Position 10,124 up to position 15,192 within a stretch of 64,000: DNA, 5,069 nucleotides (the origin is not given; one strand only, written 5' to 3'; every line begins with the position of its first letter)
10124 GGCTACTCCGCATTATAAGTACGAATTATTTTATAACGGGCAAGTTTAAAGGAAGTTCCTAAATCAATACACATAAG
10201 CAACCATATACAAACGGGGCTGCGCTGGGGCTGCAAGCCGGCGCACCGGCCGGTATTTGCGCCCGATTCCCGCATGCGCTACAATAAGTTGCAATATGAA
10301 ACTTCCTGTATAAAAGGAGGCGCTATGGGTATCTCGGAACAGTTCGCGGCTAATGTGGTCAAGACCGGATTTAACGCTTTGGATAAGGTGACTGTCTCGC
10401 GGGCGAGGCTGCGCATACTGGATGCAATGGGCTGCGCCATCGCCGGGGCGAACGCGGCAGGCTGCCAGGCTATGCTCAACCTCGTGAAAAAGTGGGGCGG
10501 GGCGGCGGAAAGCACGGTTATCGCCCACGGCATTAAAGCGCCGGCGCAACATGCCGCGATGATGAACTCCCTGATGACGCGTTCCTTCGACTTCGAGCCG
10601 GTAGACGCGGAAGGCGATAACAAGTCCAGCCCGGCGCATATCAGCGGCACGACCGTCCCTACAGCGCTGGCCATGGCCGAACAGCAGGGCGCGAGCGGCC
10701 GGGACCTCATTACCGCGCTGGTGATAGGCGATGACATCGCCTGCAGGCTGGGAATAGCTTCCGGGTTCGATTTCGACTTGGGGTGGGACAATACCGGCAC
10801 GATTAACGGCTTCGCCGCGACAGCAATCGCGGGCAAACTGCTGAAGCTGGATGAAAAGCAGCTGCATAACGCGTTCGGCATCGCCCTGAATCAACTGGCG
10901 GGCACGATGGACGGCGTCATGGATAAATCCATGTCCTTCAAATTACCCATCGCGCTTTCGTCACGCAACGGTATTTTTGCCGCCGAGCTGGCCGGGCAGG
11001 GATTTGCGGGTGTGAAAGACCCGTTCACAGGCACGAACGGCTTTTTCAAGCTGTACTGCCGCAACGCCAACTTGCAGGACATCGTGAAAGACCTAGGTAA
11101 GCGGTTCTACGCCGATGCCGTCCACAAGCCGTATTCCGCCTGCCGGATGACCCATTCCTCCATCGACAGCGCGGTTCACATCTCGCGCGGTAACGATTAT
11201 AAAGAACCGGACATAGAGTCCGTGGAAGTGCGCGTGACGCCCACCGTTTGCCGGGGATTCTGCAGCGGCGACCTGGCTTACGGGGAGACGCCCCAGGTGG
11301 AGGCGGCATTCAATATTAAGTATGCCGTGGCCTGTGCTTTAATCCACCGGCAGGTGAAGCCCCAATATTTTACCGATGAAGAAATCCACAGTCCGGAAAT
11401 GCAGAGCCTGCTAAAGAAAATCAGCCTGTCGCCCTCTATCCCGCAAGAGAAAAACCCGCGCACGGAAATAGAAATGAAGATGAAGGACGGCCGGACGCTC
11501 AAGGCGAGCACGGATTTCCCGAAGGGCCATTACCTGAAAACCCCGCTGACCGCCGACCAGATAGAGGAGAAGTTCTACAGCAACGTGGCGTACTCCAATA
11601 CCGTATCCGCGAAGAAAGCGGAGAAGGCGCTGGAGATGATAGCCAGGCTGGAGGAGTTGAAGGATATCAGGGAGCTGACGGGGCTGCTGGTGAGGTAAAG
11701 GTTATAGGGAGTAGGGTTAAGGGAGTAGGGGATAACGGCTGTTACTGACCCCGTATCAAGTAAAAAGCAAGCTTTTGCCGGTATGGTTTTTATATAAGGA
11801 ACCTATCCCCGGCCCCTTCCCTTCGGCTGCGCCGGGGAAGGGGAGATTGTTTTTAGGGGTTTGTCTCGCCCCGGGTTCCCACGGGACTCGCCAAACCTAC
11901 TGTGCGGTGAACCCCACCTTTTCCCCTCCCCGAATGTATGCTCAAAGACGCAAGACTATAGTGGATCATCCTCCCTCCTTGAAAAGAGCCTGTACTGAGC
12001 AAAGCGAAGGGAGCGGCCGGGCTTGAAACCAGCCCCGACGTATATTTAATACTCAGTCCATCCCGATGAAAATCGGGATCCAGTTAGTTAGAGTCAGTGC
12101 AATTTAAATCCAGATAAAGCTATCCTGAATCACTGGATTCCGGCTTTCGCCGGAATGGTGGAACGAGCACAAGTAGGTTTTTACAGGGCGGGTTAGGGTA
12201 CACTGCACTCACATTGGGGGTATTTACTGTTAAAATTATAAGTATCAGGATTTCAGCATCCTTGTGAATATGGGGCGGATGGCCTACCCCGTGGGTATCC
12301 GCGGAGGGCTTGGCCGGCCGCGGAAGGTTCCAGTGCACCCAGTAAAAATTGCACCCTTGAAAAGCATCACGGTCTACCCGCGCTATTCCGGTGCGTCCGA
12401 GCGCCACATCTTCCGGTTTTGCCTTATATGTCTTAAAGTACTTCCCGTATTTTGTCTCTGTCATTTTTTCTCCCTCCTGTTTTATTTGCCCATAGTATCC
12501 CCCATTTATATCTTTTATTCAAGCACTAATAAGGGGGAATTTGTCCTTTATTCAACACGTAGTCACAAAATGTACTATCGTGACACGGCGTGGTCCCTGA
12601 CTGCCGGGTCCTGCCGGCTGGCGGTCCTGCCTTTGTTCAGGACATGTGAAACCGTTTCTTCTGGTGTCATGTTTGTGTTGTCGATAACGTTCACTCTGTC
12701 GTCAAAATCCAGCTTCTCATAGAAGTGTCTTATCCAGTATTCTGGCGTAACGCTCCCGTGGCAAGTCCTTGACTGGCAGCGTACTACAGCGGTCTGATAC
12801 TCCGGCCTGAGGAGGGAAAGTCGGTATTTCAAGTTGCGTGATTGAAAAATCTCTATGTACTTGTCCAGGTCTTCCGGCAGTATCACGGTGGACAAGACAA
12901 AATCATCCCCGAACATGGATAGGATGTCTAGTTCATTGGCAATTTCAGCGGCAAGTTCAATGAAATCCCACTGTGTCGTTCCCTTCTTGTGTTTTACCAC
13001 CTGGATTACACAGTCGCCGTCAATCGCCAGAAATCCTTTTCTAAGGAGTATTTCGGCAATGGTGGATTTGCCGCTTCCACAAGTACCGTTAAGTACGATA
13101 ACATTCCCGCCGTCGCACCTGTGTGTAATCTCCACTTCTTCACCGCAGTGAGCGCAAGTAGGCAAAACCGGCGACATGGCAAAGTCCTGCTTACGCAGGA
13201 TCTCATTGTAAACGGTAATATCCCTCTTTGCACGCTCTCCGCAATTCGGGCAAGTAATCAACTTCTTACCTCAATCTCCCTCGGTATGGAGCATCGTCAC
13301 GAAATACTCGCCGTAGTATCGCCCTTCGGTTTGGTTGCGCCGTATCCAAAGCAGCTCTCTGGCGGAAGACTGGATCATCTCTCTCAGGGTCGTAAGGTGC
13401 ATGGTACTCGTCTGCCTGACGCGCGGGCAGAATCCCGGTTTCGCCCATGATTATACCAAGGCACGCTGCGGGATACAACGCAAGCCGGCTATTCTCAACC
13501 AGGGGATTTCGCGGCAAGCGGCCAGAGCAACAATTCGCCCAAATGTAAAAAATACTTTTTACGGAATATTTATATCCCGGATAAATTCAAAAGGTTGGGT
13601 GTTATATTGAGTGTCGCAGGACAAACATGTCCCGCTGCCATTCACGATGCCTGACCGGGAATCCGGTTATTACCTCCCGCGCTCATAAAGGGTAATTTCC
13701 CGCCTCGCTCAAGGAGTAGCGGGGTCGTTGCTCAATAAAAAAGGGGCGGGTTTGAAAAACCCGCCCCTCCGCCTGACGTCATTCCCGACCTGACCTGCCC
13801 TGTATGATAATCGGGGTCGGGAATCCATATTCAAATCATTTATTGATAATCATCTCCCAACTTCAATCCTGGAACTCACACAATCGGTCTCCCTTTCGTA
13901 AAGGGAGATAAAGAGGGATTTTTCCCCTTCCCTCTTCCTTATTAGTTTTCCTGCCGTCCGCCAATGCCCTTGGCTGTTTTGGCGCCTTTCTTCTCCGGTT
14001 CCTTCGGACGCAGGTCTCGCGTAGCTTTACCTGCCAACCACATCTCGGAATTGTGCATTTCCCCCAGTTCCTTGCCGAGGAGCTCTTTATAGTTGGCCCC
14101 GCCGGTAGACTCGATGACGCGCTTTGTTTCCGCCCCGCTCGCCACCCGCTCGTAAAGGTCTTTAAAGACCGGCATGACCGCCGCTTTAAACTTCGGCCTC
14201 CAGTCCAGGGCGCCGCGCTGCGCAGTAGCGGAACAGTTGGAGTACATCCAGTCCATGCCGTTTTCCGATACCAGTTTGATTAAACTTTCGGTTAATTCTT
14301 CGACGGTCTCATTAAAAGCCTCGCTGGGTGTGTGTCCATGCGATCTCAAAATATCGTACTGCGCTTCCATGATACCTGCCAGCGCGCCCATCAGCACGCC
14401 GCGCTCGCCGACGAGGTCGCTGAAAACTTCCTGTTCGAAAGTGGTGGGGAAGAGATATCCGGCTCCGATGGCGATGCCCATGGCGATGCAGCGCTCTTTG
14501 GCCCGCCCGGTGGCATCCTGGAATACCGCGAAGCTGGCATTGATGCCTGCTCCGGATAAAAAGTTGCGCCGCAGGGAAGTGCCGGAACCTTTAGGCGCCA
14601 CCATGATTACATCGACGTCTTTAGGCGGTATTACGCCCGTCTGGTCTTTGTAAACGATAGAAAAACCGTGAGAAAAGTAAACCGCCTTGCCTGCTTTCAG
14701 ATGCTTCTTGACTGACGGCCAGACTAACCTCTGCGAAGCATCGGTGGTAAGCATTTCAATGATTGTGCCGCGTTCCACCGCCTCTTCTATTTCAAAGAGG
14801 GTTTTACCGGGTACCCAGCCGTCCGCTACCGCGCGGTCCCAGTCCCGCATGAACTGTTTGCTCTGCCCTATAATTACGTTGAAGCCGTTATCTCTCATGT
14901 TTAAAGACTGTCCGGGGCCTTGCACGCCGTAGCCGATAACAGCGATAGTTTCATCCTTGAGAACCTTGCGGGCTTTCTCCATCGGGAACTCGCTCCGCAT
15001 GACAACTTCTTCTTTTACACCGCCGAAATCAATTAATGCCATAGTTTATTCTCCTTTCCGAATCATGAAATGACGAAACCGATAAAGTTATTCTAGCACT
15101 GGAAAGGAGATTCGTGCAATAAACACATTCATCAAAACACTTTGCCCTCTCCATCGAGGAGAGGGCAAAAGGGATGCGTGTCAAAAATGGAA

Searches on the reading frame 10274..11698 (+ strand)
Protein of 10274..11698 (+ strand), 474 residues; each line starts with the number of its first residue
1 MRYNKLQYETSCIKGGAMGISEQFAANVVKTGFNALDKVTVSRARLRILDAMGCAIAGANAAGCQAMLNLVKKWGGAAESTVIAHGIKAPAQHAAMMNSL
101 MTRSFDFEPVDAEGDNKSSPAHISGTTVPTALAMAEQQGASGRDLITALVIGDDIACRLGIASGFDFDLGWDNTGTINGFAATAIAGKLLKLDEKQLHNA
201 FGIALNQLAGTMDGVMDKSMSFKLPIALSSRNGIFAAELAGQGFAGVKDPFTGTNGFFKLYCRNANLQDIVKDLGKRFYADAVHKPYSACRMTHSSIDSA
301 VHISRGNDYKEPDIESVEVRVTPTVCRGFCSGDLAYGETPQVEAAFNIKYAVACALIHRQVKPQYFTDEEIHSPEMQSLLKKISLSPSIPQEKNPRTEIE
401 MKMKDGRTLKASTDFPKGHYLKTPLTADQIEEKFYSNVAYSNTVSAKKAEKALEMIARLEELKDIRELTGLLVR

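Call 66: search_protein_families(library=pfam, proteins=[window:10274-11698:+], max_evalue=0.00001)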
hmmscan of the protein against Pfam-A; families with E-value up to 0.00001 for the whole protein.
window:10274-11698:+ (474 aa): 2 families
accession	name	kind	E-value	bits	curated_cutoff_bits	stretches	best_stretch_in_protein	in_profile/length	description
PF03972.19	MmgE_PrpD_N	-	3.1e-53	181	32.1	1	22-266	1-240/244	MmgE/PrpD N-terminal domain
PF19305.4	MmgE_PrpD_C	-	1.1e-29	103.9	32.1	1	287-457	1-169/173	MmgE/PrpD C-terminal domain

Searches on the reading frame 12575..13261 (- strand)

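Call 67: search_protein_families(library=pfam, proteins=[window:12575-13261:-], max_evalue=0.00001)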
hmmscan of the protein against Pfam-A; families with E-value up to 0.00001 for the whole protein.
window:12575-13261:- (228 aa): 1 family
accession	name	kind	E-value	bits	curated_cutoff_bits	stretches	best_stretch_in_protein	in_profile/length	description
PF13238.12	AAA_18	-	1.7e-06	28.9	29.4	1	55-99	1-42/128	AAA domain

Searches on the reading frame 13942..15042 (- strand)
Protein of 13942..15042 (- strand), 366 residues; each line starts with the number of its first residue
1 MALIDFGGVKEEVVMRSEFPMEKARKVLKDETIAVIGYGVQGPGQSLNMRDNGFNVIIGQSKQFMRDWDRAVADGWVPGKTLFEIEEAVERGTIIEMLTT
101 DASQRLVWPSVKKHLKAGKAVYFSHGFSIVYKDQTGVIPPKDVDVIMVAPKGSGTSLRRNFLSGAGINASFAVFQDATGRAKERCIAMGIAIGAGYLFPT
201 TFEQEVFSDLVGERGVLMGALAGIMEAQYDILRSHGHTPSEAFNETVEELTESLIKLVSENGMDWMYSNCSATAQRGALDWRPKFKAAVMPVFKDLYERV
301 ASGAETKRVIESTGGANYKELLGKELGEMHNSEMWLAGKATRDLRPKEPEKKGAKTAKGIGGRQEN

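Call 67: search_protein_families(library=pfam, proteins=[window:13942-15042:-], max_evalue=0.00001)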
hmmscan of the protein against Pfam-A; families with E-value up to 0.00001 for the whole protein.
window:13942-15042:- (366 aa): 2 families
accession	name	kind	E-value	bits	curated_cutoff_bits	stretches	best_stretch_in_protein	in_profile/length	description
PF07991.19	KARI_N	-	5.7e-44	150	20.6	1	27-194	1-161/165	Acetohydroxy acid isomeroreductase, NADPH-binding domain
PF01450.25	KARI_C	-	1.1e-39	136.5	29.1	1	202-346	1-143/144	Ketol-acid reductoisomerase, C-terminal domain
